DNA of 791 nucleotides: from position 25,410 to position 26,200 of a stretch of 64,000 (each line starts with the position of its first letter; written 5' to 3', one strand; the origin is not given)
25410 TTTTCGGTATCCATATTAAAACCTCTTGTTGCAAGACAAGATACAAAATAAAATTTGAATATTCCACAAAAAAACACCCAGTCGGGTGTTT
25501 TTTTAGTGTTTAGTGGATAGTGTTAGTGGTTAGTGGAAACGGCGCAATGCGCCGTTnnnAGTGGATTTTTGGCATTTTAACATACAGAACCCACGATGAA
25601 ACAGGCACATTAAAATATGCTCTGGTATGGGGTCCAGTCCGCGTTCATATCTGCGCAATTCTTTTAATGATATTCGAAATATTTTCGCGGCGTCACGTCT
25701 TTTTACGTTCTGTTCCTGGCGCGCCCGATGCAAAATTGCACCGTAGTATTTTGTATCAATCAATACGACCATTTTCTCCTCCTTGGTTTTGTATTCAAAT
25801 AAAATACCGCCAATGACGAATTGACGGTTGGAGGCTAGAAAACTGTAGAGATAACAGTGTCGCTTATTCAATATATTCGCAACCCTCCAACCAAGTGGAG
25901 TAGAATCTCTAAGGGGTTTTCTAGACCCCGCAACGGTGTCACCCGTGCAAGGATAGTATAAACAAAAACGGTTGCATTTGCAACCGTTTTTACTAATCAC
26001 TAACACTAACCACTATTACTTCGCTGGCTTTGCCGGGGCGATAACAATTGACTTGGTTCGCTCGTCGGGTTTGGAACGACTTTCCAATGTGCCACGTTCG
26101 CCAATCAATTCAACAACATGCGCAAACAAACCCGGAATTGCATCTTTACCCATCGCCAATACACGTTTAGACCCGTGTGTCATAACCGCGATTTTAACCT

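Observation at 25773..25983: Covariation between the two HTH leaders supports the outer helix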

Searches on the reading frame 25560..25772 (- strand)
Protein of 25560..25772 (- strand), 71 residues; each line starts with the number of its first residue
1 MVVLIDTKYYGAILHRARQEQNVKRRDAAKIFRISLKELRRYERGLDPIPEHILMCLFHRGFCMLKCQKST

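Call 56: search_protein_families(library=pfam, proteins=[window:25560-25772:-], max_evalue=0.1)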
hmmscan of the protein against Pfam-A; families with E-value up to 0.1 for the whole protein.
seq(71 aa): 5 families
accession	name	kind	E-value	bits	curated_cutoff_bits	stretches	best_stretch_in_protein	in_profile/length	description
PF13560.12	HTH_31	-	0.00028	21.6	27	1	11-51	3-44/64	Helix-turn-helix domain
PF01381.28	HTH_3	-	0.0013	19.2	23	1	14-48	1-35/55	Helix-turn-helix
PF15731.11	MqsA_antitoxin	-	0.0082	16.7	30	1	10-51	70-111/131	Antitoxin component of bacterial toxin-antitoxin system, MqsA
PF13413.12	HTH_25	-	0.012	15.8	24.6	1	13-51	1-40/62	Helix-turn-helix domain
PF14862.11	Defensin_big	-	0.08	13.5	25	1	52-70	27-45/55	Big defensin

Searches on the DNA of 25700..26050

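Call 15: search_rna_families(source=window, start=25700, end=26050, threshold=evalue, max_evalue=10)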
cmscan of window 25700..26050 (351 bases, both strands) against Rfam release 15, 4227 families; matches with E-value up to 10: 5.
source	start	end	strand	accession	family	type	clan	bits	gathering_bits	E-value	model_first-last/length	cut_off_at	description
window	25818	25892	-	RF02221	sRNA-Xcc1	Gene; sRNA;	-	32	53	0.00066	1-87/87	no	sRNA-Xcc1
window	25957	26021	-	RF02063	STnc350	Gene; sRNA;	-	19.8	60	0.26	1-68/68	no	Salmonella enterica sRNA STnc350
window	25954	26050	-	RF00558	L20_leader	Cis-reg; leader;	-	17.9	58.7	0.41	35-127/127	5'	Ribosomal protein L20 leader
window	25951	25997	+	RF02056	STnc390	Gene; sRNA;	-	14.8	50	1.8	1-60/60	no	Salmonella sRNA STnc390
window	25967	25990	+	RF02616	SSRC8_2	Gene; sRNA;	-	8.8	72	4.2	1-281/281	no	Streptococcus sRNA 8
